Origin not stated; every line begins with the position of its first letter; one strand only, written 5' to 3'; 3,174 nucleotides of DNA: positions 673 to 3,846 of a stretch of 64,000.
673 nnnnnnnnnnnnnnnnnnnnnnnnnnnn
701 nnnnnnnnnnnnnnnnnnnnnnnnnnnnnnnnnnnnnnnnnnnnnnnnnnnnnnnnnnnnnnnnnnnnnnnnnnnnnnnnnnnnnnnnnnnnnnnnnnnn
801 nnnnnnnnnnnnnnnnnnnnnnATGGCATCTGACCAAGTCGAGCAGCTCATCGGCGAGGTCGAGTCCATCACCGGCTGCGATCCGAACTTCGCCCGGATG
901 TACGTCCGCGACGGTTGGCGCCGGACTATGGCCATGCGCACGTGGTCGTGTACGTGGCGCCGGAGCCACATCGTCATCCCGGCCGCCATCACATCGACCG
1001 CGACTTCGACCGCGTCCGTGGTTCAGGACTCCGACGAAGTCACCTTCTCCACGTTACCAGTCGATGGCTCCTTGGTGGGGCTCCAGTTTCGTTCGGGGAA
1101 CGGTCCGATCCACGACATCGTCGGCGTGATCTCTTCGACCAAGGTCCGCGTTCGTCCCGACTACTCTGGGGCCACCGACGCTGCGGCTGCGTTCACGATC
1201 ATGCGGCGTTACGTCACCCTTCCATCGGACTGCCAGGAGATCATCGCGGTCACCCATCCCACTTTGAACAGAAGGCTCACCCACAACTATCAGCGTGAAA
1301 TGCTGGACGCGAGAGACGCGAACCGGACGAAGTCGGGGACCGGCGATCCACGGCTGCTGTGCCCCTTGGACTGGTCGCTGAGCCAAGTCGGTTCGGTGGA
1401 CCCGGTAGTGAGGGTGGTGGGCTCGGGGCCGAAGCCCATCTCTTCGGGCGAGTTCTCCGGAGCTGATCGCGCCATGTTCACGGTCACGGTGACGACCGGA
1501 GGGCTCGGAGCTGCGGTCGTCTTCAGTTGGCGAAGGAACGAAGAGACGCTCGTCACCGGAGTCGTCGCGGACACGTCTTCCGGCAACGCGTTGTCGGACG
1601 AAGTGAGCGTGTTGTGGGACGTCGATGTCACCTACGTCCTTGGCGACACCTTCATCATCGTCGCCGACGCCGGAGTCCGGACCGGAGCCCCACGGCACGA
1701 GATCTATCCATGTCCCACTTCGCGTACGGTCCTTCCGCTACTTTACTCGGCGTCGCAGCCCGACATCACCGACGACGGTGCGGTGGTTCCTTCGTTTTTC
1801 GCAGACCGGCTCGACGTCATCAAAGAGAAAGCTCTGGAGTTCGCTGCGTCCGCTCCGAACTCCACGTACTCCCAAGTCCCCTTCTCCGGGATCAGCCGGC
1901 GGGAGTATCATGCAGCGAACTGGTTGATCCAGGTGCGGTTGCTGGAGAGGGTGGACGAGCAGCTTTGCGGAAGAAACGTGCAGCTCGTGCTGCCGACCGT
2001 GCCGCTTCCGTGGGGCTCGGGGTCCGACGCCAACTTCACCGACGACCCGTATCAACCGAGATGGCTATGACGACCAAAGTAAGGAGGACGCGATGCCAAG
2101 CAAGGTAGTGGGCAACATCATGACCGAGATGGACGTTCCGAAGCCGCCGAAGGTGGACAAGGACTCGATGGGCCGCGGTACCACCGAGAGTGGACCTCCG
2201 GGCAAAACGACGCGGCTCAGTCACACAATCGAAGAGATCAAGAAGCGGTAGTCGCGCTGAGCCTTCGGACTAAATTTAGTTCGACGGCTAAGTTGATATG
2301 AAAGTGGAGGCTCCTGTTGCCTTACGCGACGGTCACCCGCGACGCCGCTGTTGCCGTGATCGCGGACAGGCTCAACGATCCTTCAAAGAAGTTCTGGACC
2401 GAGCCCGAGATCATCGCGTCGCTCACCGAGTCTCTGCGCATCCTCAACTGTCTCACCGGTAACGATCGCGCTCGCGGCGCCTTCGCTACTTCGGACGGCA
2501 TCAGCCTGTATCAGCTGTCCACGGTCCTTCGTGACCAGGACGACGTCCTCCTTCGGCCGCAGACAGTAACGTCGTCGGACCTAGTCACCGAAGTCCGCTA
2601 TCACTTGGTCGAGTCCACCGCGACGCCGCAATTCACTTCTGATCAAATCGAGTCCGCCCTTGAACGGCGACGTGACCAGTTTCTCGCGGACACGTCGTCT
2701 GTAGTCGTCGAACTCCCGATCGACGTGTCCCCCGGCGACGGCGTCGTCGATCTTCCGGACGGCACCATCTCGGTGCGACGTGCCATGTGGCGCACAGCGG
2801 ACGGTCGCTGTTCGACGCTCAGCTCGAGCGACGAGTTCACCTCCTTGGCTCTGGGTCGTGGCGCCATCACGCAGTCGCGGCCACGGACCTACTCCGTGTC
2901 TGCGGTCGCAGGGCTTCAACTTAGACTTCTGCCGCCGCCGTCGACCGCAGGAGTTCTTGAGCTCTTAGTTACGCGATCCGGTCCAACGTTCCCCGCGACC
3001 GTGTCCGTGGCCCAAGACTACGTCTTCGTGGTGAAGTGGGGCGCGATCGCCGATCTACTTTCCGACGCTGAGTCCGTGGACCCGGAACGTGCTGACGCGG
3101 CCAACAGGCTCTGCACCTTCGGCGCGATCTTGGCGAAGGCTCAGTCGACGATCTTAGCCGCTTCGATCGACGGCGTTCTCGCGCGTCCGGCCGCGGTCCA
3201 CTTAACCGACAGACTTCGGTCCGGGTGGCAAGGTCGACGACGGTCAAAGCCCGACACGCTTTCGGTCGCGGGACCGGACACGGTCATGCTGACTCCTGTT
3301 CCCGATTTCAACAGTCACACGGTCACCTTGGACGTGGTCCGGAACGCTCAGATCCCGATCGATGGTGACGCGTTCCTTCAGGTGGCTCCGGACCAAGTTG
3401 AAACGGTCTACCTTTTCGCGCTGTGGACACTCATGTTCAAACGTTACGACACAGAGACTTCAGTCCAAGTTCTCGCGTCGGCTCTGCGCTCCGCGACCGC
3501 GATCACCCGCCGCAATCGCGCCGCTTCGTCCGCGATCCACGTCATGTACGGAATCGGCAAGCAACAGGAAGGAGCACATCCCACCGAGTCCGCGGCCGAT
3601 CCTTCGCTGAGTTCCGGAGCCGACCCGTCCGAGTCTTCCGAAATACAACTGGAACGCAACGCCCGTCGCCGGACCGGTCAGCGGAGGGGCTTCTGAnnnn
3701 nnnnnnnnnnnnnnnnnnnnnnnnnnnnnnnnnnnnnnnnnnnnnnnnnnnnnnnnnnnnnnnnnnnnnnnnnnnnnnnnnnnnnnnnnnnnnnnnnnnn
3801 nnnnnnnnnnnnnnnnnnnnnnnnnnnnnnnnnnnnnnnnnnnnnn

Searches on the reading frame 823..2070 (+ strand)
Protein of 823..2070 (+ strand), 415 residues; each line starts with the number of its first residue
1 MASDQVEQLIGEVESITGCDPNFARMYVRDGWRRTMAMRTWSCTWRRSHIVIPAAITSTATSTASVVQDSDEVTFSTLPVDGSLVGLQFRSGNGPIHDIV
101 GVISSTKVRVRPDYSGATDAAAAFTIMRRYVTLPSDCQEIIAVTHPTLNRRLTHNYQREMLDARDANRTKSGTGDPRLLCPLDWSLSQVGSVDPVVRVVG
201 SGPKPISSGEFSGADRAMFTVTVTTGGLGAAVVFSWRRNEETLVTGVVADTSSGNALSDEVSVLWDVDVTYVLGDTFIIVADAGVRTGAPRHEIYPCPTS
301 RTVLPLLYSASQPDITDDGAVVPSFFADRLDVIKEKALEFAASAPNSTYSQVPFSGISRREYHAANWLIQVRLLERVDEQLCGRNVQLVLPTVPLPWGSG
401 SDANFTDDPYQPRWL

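Call 12: search_protein_families(library=phrogs, proteins=[window:823-2070:+], max_evalue=0.001)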
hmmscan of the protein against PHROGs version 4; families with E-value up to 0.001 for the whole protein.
window:823-2070:+ (415 aa): 2 families
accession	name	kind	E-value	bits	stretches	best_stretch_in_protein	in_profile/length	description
phrog_38424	-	unknown function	4.7e-05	23.4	1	61-127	6-73/488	-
phrog_34307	-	unknown function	0.00028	21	1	62-131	7-79/407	-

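Call 93: search_protein_families(library=pfam, proteins=[window:823-2070:+], max_evalue=0.1)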
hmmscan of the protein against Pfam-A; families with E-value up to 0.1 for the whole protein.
window:823-2070:+ (415 aa): 1 family
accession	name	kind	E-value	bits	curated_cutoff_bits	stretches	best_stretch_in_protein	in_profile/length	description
PF24175.2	SU10_adaptor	-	0.0023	18.8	27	0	119-171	41-91/194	SU10 adaptor protein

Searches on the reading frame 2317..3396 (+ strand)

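Call 93: search_protein_families(library=pfam, proteins=[window:2317-3396:+], max_evalue=0.1)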
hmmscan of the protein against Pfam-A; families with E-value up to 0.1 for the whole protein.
window:2317-3396:+ (360 aa): 1 family
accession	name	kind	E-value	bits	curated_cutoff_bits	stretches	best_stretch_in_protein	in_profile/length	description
PF24175.2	SU10_adaptor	-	2.9e-08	34.8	27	1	85-249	2-157/194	SU10 adaptor protein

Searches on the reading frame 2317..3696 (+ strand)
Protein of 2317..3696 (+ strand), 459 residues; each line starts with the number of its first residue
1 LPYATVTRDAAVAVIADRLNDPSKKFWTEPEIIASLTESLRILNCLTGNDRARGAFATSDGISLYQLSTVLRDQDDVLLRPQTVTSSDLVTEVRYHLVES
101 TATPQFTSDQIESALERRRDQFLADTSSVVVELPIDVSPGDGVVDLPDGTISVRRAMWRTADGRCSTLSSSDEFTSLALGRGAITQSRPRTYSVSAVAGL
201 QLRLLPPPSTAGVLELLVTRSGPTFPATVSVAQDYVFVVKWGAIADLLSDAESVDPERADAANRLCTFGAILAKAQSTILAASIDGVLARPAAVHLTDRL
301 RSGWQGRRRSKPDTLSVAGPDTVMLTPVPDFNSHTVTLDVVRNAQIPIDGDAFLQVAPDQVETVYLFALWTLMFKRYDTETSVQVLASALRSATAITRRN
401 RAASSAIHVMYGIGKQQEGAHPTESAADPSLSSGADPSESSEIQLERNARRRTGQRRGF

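Call 12: search_protein_families(library=phrogs, proteins=[window:2317-3696:+], max_evalue=0.001)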
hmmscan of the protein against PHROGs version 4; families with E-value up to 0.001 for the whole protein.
window:2317-3696:+ (459 aa): 1 family
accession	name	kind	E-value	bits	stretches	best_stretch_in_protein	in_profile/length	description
phrog_399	-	head and packaging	3e-06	28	0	132-262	52-189/220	structural protein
